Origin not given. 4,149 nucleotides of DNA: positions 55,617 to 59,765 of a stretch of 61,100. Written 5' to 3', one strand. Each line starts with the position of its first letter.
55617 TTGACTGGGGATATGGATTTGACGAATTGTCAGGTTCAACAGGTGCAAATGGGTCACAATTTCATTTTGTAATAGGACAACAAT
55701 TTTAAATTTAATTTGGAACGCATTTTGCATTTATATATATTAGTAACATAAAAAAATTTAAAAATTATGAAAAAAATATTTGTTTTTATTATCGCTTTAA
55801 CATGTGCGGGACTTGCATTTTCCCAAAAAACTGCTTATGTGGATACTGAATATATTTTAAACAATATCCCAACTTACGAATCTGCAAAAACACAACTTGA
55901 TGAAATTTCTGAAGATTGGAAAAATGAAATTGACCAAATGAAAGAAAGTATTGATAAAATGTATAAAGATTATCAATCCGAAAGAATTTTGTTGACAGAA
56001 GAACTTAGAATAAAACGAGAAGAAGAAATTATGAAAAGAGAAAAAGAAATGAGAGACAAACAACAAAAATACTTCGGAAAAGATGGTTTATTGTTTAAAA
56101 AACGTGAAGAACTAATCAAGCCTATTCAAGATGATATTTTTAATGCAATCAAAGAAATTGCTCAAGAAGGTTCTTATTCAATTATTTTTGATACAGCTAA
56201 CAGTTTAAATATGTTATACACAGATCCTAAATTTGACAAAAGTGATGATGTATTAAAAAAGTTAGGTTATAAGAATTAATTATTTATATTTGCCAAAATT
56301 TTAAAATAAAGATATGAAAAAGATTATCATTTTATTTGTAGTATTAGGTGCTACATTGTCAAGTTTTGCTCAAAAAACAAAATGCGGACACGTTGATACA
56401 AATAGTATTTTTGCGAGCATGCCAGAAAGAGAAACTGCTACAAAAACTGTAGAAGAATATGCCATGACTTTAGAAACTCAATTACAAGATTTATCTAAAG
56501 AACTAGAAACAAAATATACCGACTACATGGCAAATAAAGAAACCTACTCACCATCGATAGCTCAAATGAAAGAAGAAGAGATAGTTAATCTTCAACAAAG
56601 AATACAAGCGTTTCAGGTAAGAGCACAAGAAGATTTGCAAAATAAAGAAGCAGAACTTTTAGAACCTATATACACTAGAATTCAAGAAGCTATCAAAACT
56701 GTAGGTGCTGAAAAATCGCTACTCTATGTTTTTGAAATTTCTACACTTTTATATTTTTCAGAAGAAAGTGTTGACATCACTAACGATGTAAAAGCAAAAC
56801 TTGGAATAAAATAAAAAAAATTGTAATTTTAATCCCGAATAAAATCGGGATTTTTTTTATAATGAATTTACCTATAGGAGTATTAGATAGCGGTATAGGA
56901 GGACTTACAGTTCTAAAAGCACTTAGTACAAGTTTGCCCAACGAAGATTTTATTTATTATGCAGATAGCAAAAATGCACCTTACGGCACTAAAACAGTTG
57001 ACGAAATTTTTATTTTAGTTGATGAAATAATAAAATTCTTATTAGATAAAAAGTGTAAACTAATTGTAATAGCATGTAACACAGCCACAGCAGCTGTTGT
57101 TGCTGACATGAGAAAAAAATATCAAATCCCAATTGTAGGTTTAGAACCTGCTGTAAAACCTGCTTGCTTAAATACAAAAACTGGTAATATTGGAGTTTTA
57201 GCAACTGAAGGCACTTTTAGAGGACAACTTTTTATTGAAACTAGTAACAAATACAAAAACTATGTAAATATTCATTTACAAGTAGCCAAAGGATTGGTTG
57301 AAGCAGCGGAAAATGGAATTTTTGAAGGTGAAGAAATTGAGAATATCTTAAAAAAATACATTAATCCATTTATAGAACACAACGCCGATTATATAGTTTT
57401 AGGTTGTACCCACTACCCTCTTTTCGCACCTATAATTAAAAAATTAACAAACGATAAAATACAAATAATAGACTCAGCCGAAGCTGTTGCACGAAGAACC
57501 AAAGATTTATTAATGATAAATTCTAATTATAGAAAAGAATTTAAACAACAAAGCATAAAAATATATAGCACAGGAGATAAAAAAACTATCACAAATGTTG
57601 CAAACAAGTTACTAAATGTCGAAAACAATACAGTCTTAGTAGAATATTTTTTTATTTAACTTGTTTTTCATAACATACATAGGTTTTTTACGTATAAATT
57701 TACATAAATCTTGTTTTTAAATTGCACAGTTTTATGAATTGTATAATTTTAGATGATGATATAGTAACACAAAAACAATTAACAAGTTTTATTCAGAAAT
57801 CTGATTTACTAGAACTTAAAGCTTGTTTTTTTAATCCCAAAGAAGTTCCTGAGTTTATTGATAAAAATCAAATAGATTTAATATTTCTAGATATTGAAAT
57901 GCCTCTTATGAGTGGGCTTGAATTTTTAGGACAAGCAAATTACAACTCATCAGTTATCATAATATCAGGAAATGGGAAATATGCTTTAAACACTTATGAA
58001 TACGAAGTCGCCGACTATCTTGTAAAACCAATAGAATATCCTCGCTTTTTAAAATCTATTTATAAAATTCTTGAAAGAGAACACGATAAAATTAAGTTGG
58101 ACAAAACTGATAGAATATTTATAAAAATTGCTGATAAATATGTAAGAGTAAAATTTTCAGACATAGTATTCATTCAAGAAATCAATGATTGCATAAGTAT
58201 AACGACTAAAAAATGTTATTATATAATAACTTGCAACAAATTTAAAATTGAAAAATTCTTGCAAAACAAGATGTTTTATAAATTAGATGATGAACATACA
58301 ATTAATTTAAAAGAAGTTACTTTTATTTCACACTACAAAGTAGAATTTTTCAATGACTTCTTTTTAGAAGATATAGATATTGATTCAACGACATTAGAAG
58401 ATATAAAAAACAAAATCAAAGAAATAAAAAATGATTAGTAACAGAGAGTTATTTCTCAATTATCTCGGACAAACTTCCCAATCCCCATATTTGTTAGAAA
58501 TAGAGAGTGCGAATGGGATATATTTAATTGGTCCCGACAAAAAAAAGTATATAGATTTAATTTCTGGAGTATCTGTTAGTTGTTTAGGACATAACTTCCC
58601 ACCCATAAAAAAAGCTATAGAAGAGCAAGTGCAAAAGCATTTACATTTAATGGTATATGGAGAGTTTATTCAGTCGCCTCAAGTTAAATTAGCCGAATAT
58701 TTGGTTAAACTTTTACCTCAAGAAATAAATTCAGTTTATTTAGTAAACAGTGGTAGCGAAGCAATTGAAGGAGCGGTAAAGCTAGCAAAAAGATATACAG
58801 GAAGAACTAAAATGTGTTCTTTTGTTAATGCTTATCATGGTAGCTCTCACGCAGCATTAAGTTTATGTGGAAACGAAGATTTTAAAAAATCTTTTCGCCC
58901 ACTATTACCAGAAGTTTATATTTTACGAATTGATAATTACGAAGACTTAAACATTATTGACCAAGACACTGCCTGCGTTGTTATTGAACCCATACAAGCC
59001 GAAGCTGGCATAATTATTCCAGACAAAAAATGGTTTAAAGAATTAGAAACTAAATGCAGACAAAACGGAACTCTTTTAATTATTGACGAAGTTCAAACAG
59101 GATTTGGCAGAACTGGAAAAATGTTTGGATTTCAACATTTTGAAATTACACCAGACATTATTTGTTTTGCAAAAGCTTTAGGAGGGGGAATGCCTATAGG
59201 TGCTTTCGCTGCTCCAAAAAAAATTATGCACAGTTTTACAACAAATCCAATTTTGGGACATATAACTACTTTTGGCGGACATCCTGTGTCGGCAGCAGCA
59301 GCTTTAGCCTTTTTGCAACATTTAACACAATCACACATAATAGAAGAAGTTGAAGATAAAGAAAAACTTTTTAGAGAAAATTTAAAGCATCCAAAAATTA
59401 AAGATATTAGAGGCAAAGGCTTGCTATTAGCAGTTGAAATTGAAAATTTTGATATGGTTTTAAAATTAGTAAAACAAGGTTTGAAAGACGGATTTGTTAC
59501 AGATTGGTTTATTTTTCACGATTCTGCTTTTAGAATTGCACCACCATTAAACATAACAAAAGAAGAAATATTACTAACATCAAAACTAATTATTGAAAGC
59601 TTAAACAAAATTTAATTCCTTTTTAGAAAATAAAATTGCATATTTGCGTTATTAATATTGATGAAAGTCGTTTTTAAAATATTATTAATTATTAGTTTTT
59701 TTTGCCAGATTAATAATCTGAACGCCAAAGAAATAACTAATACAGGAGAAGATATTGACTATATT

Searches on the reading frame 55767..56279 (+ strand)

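Call 73: search_protein_families(library=pfam, proteins=[window:55767-56279:+], max_evalue=0.00001)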
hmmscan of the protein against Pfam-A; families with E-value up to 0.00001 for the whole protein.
window:55767-56279:+ (170 aa): 1 family
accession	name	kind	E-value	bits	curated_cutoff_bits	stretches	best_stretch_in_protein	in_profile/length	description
PF03938.19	OmpH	-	2.7e-36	125.3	32.4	1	21-166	1-141/141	Outer membrane protein (OmpH-like)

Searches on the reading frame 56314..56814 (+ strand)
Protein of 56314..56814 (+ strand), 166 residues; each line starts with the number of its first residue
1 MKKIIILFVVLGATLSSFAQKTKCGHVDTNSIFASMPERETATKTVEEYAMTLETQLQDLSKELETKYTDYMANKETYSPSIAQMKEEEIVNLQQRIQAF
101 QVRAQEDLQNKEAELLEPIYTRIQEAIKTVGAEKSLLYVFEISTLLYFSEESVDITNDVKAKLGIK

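Call 73: search_protein_families(library=pfam, proteins=[window:56314-56814:+], max_evalue=0.00001)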
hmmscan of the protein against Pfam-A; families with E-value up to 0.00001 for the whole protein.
window:56314-56814:+ (166 aa): 1 family
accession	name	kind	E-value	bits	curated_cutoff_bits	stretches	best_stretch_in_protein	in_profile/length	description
PF03938.19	OmpH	-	2e-33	116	32.4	1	23-163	1-141/141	Outer membrane protein (OmpH-like)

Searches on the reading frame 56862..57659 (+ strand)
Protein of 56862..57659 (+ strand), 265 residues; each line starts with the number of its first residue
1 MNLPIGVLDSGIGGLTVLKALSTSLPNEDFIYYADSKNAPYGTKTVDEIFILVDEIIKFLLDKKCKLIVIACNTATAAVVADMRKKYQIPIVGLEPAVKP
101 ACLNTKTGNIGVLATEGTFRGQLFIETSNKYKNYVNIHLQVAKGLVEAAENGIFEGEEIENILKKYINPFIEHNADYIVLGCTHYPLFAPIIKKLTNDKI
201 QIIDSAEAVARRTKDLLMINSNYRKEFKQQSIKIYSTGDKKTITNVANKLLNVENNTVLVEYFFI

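Call 73: search_protein_families(library=pfam, proteins=[window:56862-57659:+], max_evalue=0.00001)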
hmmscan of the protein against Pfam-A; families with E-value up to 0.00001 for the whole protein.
window:56862-57659:+ (265 aa): 1 family
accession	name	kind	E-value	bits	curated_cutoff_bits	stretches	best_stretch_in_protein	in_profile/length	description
PF01177.27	Asp_Glu_race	-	6.9e-21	75.4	31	1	25-212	25-210/211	Asp/Glu/Hydantoin racemase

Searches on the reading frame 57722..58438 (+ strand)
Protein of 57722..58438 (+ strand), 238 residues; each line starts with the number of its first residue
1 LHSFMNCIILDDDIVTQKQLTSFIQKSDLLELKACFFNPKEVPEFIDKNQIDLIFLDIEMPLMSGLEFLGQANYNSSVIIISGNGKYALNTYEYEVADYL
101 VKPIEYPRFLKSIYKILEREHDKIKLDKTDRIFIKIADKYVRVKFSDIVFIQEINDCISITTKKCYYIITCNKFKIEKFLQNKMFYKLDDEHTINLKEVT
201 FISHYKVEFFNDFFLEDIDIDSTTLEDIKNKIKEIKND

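Call 73: search_protein_families(library=pfam, proteins=[window:57722-58438:+], max_evalue=0.00001)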
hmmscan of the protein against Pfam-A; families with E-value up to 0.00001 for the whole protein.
window:57722-58438:+ (238 aa): 1 family
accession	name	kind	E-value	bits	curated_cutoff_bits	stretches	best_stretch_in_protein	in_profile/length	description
PF00072.30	Response_reg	-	3.3e-15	56.7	30.2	1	8-113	2-110/111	Response regulator receiver domain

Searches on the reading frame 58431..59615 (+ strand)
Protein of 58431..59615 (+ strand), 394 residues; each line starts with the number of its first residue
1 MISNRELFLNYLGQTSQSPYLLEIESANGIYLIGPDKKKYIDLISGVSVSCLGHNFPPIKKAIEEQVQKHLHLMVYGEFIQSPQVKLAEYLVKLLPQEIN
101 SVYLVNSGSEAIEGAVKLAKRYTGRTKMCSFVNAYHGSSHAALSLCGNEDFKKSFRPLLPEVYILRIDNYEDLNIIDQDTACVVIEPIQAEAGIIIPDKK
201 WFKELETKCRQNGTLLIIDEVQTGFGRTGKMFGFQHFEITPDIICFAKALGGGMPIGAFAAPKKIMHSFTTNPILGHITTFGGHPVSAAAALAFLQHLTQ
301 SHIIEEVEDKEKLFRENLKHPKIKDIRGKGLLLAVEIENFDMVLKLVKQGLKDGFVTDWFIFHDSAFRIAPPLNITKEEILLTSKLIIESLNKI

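Call 73: search_protein_families(library=pfam, proteins=[window:58431-59615:+], max_evalue=0.00001)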
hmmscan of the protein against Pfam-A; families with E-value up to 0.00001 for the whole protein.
window:58431-59615:+ (394 aa): 1 family
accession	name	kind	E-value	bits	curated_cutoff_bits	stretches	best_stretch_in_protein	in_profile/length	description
PF00202.27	Aminotran_3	-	4e-97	325.9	30.5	1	16-381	5-393/403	Aminotransferase class-III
